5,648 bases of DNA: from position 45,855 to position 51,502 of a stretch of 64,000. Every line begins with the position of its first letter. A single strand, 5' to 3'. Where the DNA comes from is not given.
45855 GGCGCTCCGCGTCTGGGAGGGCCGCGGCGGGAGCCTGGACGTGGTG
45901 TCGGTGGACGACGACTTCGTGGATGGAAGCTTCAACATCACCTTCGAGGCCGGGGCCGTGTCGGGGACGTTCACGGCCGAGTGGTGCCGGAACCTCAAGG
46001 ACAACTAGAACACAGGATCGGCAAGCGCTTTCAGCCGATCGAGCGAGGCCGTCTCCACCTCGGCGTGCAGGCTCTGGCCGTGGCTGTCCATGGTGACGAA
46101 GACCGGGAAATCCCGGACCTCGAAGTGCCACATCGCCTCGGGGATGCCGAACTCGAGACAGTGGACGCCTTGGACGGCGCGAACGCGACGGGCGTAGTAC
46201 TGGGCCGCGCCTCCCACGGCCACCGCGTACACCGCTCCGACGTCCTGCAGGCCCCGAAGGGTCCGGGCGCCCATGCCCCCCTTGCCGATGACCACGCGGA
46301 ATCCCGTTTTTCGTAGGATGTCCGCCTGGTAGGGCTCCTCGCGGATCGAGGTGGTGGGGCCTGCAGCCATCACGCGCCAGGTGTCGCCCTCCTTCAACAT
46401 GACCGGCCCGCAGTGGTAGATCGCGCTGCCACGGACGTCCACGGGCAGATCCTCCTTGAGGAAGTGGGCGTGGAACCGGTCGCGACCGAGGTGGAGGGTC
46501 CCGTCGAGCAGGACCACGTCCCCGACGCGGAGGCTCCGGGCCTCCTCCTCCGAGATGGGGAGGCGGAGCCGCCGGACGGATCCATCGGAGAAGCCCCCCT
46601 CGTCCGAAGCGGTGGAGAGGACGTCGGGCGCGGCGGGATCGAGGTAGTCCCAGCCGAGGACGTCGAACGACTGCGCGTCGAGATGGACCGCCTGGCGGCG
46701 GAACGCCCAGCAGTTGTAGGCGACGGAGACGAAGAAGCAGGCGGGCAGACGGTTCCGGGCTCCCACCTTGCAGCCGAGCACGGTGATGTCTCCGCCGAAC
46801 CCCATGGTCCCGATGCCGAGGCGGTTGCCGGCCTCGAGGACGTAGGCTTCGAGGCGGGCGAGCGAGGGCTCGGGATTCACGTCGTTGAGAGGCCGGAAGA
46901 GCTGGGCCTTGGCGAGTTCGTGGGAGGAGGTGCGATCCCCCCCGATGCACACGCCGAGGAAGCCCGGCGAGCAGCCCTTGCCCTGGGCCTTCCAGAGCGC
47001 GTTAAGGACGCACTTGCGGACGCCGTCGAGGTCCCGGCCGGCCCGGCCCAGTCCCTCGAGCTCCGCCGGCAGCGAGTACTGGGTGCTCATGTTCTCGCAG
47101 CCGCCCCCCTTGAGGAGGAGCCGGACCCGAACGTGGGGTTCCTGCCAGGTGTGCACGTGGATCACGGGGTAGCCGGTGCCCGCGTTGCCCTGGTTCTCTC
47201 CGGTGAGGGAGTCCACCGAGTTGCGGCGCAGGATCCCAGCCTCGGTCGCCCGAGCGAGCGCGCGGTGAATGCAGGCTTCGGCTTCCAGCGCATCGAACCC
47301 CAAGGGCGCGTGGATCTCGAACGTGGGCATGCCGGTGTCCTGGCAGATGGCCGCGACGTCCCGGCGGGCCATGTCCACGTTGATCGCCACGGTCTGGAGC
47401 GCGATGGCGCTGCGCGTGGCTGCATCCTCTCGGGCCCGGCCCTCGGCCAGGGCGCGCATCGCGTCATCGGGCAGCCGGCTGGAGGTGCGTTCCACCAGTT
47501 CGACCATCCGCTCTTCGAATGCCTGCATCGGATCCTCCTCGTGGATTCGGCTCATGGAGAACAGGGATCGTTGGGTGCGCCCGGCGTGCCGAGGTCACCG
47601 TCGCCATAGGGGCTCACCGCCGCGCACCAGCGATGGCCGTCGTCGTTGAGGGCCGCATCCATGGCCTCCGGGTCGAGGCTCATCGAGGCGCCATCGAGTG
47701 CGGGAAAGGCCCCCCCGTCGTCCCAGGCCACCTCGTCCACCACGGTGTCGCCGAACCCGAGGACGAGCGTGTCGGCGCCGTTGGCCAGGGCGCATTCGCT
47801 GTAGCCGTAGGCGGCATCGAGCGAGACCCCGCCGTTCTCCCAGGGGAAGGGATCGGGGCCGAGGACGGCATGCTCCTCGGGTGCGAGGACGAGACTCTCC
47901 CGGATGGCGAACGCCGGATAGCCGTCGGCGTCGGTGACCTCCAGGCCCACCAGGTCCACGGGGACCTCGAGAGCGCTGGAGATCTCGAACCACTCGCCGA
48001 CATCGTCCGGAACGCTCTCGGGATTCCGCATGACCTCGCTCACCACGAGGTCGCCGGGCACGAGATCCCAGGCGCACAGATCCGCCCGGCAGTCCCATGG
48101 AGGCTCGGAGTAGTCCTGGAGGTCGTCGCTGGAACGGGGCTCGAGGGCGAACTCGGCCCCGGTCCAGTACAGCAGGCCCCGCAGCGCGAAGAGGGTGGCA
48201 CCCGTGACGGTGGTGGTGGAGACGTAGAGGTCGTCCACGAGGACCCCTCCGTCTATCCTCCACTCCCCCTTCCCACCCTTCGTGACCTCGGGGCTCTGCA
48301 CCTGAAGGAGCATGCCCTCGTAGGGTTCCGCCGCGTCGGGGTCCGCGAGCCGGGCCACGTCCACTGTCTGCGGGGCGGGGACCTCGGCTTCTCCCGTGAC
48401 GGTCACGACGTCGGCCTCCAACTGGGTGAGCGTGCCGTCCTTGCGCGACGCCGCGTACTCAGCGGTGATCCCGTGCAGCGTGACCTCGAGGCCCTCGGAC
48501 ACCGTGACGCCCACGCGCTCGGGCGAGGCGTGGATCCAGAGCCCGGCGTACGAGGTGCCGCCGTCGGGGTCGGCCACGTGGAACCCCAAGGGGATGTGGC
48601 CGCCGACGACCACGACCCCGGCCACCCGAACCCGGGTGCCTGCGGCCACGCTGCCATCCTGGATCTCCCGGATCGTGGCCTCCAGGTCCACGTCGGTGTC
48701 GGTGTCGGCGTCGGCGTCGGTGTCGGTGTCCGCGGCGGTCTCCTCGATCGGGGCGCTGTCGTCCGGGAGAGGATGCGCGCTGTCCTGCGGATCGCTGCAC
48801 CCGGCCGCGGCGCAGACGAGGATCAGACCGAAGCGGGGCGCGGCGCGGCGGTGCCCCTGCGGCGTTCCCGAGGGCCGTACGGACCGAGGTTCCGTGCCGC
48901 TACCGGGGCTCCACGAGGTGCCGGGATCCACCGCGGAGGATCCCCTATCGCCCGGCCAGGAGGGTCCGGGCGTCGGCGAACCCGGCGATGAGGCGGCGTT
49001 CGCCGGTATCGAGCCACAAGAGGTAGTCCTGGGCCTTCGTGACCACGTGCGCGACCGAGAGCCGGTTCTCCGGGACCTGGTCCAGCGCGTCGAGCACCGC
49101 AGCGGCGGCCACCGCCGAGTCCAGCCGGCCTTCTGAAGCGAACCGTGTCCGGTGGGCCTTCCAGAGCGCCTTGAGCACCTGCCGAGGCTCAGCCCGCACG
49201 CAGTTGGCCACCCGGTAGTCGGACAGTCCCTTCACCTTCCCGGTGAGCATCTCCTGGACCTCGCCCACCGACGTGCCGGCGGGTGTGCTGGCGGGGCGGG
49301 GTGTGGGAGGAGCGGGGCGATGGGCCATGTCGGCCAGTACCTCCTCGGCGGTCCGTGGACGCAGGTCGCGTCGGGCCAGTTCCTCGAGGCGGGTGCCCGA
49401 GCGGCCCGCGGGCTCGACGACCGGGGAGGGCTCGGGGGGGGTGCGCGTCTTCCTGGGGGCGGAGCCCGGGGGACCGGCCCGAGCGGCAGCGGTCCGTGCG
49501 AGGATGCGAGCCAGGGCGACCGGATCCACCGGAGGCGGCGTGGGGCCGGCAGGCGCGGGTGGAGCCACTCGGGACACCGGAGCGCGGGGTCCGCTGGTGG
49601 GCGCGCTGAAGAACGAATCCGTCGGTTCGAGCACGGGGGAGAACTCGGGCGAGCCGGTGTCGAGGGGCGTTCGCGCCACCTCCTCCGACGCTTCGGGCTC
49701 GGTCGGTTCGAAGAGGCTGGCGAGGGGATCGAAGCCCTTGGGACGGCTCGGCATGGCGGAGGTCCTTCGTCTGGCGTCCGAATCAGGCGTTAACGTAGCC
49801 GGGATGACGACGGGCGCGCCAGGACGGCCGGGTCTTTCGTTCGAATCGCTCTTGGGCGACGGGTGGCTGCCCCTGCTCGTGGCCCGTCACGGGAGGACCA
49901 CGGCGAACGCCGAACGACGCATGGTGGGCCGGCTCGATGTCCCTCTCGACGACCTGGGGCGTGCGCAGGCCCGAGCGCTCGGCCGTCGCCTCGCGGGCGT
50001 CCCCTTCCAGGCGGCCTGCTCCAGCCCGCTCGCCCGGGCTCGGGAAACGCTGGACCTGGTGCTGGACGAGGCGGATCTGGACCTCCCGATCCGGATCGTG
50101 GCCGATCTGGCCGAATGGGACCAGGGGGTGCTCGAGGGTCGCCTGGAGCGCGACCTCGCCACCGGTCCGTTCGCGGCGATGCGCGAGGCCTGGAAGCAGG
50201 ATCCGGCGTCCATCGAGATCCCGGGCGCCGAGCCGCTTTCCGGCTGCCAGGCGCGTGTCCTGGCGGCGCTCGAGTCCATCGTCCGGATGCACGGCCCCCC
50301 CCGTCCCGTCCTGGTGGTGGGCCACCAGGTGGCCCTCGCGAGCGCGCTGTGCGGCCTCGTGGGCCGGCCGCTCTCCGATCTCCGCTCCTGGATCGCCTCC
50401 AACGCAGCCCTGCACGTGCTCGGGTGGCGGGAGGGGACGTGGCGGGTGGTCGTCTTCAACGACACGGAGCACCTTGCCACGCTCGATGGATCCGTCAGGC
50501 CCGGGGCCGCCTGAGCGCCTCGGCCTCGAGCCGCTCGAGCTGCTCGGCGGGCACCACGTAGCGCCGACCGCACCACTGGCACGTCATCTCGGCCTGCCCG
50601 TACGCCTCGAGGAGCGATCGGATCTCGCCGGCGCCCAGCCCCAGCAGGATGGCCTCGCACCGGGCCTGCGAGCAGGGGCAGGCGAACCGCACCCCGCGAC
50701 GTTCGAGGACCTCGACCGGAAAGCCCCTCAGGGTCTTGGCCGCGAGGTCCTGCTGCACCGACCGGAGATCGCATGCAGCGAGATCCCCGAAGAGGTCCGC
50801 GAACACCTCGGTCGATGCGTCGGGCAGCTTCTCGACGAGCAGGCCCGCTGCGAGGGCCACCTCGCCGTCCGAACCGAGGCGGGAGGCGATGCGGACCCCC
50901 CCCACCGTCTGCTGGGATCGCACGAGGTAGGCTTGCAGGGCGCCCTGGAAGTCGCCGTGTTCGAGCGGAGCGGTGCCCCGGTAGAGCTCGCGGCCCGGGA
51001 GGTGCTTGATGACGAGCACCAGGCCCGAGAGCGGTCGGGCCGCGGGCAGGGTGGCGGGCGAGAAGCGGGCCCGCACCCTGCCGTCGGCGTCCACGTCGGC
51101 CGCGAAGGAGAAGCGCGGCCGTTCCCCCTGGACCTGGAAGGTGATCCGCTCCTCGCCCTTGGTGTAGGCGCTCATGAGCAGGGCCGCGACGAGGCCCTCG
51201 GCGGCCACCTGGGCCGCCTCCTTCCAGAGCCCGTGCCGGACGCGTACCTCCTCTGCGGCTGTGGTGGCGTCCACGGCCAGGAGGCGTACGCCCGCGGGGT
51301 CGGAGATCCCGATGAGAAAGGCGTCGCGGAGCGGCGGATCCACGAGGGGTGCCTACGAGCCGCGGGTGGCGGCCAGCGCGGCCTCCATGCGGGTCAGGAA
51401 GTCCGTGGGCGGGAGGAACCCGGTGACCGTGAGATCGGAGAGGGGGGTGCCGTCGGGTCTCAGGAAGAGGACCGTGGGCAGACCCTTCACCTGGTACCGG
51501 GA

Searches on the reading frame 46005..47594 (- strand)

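Call 73: search_protein_families(library=pfam, proteins=[window:46005-47594:-], max_evalue=0.0001)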
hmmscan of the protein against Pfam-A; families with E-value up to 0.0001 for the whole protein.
window:46005-47594:- (529 aa): 2 families
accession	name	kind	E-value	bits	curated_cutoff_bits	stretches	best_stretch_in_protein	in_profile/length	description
PF05681.19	Fumerase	-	1.5e-65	221.7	25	1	28-303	2-269/270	Fumarate hydratase (Fumerase)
PF05683.17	Fumerase_C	-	5.5e-51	173.3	22.2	1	343-512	31-204/205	Fumarase C-terminus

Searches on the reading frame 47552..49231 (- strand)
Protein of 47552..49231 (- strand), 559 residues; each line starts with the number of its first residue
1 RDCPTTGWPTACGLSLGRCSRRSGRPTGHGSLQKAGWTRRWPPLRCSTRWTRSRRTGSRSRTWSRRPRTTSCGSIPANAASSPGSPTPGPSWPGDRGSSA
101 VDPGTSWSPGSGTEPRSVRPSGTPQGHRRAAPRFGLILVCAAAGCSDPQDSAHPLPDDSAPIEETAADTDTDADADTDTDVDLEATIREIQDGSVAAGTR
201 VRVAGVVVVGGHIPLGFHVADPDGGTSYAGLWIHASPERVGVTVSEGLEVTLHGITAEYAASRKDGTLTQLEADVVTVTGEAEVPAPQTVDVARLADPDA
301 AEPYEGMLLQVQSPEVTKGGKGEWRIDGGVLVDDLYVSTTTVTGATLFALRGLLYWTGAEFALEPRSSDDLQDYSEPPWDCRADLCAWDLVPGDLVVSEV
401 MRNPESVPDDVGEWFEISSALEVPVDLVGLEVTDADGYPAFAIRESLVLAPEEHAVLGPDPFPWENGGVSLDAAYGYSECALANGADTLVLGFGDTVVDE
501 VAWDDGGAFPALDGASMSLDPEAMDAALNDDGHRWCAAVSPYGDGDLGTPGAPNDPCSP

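Call 73: search_protein_families(library=pfam, proteins=[window:47552-49231:-], max_evalue=0.0001)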
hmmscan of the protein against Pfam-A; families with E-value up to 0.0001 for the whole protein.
window:47552-49231:- (559 aa): 1 family
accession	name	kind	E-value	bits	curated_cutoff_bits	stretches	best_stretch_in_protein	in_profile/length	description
PF00932.25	LTD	-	1.7e-06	28.8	34.3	1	392-503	5-107/109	Lamin Tail Domain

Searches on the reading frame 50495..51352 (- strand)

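Call 73: search_protein_families(library=pfam, proteins=[window:50495-51352:-], max_evalue=0.0001)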
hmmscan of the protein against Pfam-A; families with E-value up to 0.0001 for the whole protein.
window:50495-51352:- (285 aa): 1 family
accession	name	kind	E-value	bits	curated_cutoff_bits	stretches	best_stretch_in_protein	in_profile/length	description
PF01430.24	HSP33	-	9.6e-50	170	21.4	1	13-266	4-271/273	Hsp33 protein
